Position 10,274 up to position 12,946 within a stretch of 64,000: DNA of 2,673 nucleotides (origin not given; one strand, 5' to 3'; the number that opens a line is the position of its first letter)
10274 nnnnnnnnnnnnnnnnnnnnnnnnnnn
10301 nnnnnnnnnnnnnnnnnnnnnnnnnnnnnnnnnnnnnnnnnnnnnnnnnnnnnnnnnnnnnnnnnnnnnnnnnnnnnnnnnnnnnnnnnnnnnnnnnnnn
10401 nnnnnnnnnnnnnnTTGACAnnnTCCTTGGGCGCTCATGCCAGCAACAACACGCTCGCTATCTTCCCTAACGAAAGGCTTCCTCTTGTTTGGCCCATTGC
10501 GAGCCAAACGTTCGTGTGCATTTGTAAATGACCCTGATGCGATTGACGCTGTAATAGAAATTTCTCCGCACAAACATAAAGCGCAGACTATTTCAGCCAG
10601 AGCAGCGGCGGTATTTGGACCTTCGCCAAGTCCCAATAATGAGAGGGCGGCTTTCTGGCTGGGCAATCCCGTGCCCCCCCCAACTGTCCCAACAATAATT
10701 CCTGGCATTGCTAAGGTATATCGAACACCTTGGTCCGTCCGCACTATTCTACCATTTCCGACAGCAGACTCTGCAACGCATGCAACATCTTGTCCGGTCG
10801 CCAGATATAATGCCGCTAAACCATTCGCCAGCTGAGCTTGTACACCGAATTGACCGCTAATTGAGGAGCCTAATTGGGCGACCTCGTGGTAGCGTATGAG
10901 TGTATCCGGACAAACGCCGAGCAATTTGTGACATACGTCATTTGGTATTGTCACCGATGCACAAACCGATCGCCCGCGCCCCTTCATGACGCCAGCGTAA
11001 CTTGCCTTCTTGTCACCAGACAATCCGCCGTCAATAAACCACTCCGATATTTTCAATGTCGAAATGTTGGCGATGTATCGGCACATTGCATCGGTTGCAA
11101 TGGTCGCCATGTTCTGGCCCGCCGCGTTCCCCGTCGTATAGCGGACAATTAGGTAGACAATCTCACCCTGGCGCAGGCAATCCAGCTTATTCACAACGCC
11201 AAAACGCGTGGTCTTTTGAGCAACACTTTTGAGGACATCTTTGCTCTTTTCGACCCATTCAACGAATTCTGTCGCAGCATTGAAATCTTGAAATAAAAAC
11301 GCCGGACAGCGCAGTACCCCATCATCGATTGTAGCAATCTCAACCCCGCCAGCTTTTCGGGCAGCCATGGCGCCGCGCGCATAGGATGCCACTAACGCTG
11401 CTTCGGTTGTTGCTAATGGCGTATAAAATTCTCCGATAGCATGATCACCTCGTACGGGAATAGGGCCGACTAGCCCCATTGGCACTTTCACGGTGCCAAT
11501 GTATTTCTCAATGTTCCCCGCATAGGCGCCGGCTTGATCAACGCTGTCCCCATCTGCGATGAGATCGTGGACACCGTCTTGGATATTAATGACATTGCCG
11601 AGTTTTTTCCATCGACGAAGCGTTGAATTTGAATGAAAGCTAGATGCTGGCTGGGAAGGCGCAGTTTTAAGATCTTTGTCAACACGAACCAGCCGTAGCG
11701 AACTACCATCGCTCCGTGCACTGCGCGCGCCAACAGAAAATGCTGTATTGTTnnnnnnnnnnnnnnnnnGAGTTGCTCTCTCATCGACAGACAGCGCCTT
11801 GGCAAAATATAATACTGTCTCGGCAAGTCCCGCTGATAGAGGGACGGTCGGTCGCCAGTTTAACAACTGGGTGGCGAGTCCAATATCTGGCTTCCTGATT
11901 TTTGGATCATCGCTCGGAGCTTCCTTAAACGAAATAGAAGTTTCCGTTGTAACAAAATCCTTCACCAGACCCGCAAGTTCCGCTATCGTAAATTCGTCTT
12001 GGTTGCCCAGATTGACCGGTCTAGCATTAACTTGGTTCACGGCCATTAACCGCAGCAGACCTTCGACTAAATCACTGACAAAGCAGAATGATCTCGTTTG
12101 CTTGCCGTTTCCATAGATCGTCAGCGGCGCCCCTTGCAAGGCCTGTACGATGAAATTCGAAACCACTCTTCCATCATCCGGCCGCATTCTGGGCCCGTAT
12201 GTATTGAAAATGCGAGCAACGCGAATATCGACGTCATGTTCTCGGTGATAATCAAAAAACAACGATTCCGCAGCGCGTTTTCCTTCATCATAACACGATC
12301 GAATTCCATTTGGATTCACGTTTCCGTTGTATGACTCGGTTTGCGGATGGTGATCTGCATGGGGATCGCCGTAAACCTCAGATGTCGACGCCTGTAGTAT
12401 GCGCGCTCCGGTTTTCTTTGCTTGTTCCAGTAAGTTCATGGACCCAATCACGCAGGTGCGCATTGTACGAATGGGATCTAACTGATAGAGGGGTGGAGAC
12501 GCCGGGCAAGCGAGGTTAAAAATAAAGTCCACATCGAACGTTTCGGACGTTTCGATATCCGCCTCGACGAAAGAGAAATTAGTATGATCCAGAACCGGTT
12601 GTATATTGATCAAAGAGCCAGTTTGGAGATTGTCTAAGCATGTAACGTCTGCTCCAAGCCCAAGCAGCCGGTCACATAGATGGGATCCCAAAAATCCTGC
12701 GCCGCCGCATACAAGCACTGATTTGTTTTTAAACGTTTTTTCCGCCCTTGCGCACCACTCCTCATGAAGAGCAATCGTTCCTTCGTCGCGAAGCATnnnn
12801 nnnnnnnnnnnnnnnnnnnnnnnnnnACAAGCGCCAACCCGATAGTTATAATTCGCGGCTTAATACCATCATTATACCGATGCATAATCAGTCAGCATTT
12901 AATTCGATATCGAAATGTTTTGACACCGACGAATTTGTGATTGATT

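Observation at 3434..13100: Seven-gene low-GC operon suggesting biosynthesis and export of an unusual lipid, wax-ester or glycolipid-type product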

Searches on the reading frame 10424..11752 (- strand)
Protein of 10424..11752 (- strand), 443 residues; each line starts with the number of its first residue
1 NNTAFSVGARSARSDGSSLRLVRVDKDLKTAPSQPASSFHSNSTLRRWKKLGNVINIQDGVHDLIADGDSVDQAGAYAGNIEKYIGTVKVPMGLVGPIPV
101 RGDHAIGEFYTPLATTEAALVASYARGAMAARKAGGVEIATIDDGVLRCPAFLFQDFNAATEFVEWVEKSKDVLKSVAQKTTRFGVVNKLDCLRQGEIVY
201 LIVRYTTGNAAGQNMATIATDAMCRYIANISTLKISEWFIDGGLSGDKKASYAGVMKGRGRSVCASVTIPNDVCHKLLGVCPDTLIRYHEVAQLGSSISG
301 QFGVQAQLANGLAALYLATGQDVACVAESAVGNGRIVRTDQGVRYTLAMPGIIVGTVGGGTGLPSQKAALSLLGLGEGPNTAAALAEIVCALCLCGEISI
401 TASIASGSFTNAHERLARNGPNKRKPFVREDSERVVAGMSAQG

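Call 16: find_homologous_proteins(query=window:10424-11752:-)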
Query seq(443 aa) (443 aa): 6872 proteins with E <= 0.001 among 8000 candidates; the best 120 are listed.
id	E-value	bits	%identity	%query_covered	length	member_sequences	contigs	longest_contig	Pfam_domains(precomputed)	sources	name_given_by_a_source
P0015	2.3e-124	434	52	91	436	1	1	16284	PF00368.24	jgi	jgi:hydroxymethylglutaryl-CoA reductase (NADPH)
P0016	2.5e-123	430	54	92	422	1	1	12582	PF00368.24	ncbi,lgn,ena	-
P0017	4.7e-123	429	52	89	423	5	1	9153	PF00368.24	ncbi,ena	-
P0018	1.7e-122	427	54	86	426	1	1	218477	PF00368.24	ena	-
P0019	6.1e-122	425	51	90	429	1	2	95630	PF00368.24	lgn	-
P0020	3.2e-121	423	52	89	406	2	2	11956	PF00368.24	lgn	-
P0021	4.1e-121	423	53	92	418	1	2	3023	PF00368.24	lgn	-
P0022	4.3e-121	423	52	84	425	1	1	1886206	PF00368.24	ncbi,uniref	ncbi:hydroxymethylglutaryl-CoA reductase [Sphingorhabdus arenilitoris]|uniref:hydroxymethylglutaryl-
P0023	6.4e-121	422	53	84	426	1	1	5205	PF00368.24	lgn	-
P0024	7.2e-121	422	54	84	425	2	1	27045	PF00368.24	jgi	jgi:hydroxymethylglutaryl-CoA reductase (NADPH)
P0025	1.3e-120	421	53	84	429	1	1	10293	PF00368.24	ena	-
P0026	1.6e-120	421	54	85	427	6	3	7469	PF00368.24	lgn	-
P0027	1.6e-120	421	51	92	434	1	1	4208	PF00368.24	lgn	-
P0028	2.2e-120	420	53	84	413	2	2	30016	PF00368.24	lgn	-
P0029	3.0e-120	420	55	80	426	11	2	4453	PF00368.24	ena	-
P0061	2.3e-118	414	52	88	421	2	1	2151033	PF00368.24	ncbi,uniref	ncbi:hydroxymethylglutaryl-CoA reductase [Aliiroseovarius sp. YM-037]|uniref:hydroxymethylglutaryl-C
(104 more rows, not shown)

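Call 17: find_encoding_contigs(protein=P0022, flank=10000, max_places=2)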
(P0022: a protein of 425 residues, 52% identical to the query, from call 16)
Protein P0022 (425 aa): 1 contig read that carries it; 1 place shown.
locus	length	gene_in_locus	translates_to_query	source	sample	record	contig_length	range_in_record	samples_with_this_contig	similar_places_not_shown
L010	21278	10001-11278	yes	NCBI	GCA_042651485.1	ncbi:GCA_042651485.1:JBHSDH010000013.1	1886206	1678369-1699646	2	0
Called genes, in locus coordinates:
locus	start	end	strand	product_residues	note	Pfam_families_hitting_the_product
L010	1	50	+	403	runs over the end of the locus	PF00999:Na_H_Exchanger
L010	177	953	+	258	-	PF03883:H2O2_YaaD, PF21818:DUF6884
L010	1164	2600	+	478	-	PF04174:CP_ATPgrasp_1, PF14403:CP_ATPgrasp_2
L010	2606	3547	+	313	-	PF04168:Alpha-E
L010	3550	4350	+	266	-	PF08379:Bact_transglu_N, PF01841:Transglut_core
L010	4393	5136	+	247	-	PF00227:Proteasome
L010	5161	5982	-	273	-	PF00126:HTH_1, PF03466:LysR_substrate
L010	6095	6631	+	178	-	-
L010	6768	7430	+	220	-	-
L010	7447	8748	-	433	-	PF00067:p450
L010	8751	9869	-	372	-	PF13469:Sulfotransfer_3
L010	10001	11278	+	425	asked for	PF00368:HMG-CoA_red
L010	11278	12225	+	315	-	PF01040:UbiA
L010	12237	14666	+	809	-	PF01326:PPDK_N, PF27448:Rph_4th, PF00391:PEP-utilizers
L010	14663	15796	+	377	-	PF11899:DUF3419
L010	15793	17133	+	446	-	-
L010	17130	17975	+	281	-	-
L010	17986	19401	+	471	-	PF00501:AMP-binding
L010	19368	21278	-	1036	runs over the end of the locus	PF02837:Glyco_hydro_2_N, PF00703:Glyco_hydro_2, PF02836:Glyco_hydro_2_C, PF16353:LacZ_4, PF02929:Bgal_small_N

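Call 18: find_encoding_contigs(protein=P0061, flank=10000, max_places=2)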
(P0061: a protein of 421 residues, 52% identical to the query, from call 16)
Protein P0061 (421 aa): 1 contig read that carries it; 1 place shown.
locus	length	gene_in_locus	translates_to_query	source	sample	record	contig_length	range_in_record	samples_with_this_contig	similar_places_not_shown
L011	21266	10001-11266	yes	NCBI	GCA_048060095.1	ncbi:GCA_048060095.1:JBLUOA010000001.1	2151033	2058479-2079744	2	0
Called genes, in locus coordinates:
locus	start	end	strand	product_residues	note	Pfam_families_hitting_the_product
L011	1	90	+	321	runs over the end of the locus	PF03320:FBPase_glpX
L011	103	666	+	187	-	PF00857:Isochorismatase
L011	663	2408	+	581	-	PF01368:DHH, PF02272:DHHA1, PF17768:RecJ_OB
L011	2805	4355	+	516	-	PF04244:DPRP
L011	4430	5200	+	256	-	PF03328:HpcH_HpaI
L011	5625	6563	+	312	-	-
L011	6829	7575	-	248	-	PF01177:Asp_Glu_race, PF17645:Amdase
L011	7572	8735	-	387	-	PF01321:Creatinase_N, PF00557:Peptidase_M24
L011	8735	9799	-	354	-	PF00291:PALP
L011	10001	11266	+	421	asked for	PF00368:HMG-CoA_red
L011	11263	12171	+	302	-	PF01040:UbiA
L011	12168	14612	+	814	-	PF01326:PPDK_N, PF27448:Rph_4th, PF00391:PEP-utilizers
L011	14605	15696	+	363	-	PF11899:DUF3419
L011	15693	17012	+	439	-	-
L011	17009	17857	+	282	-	-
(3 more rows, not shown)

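Call 19: find_encoding_contigs(protein=P0018, flank=10000, max_places=2)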
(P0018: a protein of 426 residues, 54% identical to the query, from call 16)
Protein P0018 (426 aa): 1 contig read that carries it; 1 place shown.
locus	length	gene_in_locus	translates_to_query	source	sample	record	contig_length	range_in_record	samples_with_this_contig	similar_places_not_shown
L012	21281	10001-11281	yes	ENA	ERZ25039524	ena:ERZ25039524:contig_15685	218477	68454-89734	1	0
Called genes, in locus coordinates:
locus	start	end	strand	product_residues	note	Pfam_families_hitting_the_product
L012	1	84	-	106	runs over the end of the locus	-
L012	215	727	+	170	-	PF00300:His_Phos_1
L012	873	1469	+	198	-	PF00117:GATase, PF07722:Peptidase_C26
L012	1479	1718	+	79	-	PF02885:Glycos_trans_3N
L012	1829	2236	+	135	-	PF00591:Glycos_transf_3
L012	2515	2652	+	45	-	-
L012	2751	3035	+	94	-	PF00218:IGPS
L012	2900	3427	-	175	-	-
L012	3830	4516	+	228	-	PF03453:MoeA_N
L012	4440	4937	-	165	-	-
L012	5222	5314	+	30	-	-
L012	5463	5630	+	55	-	-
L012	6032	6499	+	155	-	PF00561:Abhydrolase_1, PF12146:Hydrolase_4, PF12697:Abhydrolase_6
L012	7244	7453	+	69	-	-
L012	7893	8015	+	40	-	-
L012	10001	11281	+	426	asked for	PF00368:HMG-CoA_red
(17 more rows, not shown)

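Call 49: search_solved_structures(query=window:10424-11560:-, max_evalue=1e-20, show_alignments=4)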
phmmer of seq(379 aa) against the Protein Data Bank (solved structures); distinct sequences matched with E-value up to 1e-20: 6.
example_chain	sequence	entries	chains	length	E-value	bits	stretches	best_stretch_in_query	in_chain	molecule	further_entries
6hr7_A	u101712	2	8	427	5.1e-66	226.3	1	6-354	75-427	HMG-CoA reductase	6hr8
8ecg_A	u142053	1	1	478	2.7e-42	148.3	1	17-355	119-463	3-hydroxy-3-methylglutaryl-coenzyme A reductase 1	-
7uli_AAA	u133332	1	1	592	5.1e-42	147.3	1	17-355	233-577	3-hydroxy-3-methylglutaryl-coenzyme A reductase 1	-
1dq8_A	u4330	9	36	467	1.2e-37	133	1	17-350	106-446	PROTEIN (HMG-COA REDUCTASE) | HMG-COA REDUCTASE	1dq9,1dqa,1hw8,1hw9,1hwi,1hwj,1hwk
2q1l_A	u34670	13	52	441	1.4e-37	132.7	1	17-350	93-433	3-hydroxy-3-methylglutaryl-coenzyme A reductase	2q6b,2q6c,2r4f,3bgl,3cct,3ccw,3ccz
8pkn_A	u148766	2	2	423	6.4e-36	127.3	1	17-343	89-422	3-hydroxy-3-methylglutaryl-coenzyme A reductase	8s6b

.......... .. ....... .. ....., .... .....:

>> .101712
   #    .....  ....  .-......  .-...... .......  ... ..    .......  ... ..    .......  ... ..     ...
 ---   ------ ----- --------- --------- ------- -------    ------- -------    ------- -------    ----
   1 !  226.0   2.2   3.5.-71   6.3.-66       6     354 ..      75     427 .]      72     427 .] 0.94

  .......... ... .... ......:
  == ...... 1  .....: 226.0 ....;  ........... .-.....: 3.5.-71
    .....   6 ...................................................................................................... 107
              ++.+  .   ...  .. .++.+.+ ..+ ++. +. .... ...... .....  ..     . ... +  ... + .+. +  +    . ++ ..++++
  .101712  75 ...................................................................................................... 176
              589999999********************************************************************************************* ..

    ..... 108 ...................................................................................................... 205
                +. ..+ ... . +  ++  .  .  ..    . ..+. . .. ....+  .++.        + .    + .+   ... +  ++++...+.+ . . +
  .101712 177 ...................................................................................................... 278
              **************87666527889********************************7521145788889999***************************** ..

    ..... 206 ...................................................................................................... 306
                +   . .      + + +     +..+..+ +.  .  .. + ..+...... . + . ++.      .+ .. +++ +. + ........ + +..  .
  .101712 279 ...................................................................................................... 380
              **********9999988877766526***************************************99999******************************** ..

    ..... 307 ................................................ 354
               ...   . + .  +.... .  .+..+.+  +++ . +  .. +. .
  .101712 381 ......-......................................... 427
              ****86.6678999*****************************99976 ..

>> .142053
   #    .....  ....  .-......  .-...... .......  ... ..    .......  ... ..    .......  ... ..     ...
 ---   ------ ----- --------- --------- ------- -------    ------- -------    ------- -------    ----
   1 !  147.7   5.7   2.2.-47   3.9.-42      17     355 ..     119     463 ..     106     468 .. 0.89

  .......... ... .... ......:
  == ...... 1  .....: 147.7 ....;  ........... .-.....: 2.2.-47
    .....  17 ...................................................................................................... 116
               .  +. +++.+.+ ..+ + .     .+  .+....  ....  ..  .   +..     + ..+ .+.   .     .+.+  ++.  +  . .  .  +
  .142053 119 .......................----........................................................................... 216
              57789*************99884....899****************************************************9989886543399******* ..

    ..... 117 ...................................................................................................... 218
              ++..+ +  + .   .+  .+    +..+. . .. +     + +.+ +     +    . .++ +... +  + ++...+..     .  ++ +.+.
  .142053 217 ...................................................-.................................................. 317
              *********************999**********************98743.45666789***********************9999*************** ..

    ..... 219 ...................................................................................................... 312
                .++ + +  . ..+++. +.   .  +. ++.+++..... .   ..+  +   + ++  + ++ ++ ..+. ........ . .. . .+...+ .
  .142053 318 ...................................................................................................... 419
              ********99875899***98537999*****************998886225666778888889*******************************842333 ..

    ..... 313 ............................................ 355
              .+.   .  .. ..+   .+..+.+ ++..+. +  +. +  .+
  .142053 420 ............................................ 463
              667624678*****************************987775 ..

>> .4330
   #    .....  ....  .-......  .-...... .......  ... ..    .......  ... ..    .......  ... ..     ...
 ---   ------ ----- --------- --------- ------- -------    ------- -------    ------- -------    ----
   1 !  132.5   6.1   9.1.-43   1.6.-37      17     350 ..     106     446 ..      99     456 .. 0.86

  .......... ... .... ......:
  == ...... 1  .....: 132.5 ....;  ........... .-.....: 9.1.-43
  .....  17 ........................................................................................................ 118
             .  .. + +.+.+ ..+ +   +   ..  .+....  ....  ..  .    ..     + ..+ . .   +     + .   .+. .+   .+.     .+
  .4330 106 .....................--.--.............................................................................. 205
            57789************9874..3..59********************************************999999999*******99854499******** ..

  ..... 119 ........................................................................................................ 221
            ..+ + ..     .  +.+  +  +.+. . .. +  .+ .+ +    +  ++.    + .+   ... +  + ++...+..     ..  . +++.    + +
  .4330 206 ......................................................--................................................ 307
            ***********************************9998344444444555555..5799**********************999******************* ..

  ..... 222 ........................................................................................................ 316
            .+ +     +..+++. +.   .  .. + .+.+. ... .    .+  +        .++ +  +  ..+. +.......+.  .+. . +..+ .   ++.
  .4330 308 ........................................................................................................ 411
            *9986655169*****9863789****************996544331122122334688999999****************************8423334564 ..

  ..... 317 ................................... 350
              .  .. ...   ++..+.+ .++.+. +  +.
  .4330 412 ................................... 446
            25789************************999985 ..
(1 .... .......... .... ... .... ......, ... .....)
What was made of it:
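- HMGR catalytic tetrad and HMG-contact residues are kept (call 49). The HMG-carboxylate and 3-OH contact residues (R590, K692, N755; K735 becomes R; S684 becomes T) are kept (call 49), which points to a small polar substrate. HMG-contact residues are kept (call 49).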

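Call 77: search_protein_families(library=pfam, proteins=[L010:15793-17133:+, L010:17130-17975:+, L010:14663-15796:+, L010:12237-14666:+, L010:11278-12225:+], max_evalue=0.01)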
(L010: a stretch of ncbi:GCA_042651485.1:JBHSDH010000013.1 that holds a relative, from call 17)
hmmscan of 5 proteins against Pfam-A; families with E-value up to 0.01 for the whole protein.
L010:15793-17133:+ (446 aa): 0 families

L010:17130-17975:+ (281 aa): 0 families

L010:14663-15796:+ (377 aa): 1 family
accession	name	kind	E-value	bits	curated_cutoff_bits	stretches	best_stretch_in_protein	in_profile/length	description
PF11899.13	DUF3419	-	2.4e-57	195.3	28.2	1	23-373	5-382/385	Protein of unknown function (DUF3419)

L010:12237-14666:+ (809 aa): 2 families
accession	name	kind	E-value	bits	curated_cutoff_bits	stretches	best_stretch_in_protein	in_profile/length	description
PF01326.24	PPDK_N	-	1.3e-39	136.9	27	2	39-183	73-226/328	Pyruvate phosphate dikinase, AMP/ATP-binding domain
PF00391.29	PEP-utilizers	-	1.4e-26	92.3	23.1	1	733-803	2-72/72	PEP-utilising enzyme, mobile domain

L010:11278-12225:+ (315 aa): 1 family
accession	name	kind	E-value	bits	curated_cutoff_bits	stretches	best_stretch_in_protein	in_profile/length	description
PF01040.23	UbiA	-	5.5e-15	55.8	34.2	1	42-281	5-236/250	UbiA prenyltransferase family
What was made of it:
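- The role of the HMGR-like clade is unknown even in its usual context (calls 17-19, 77).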

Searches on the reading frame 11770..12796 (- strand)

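Call 75: search_solved_structures(query=window:11770-12796:-, max_evalue=1e-60, show_alignments=1)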
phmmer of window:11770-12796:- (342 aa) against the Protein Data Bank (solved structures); distinct sequences matched with E-value up to 1e-60: 4.
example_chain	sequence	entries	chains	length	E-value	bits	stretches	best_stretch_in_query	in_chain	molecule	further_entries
2b69_A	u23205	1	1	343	8.1e-104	350.5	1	24-336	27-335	UDP-glucuronate decarboxylase 1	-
4gll_A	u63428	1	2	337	1.1e-103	350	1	24-336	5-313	UDP-glucuronic acid decarboxylase 1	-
4m55_A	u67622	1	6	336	6.2e-103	347.6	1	24-336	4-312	UDP-glucuronic acid decarboxylase 1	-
4lk3_A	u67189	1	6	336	8.5e-103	347.2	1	24-336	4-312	UDP-glucuronic acid decarboxylase 1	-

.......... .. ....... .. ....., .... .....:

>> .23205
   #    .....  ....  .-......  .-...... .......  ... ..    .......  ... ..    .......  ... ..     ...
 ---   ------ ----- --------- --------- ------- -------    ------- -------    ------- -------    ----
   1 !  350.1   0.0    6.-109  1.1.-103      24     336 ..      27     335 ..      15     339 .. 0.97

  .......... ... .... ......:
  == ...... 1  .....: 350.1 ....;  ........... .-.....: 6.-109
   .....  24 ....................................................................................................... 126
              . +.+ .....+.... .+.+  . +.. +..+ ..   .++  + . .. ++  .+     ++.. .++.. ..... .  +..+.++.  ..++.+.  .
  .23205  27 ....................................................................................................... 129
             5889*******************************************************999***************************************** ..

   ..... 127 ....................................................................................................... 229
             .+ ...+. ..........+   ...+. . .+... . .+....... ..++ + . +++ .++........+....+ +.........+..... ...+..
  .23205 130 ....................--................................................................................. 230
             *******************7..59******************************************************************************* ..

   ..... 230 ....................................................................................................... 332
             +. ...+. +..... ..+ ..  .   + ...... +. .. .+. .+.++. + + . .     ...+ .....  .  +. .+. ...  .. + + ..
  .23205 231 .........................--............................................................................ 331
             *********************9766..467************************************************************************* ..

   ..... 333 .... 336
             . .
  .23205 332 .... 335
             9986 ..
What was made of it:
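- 11789..12727 (-): UXS domain (aa 24-336 of the 791-aa protein). 350 bits, about 57% identity to human UXS1 (2b69) over 313 aa. The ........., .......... and YDEGKR motifs are present (call 75).
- On UDP-glucuronate decarboxylase (UXS): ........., TSEVYG and YDEGKR are present (call 75).
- Closest known: Rhizobial Nod-factor. Different: The sugar supplied is UDP-xylose, not UDP-GlcNAc (call 75).
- UXS identity: 350 bits to human UXS1 with the catalytic motifs (call 75). A UXS supplies an activated sugar (call 75). The fusion partner consumes UDP-GlcA (call 75).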
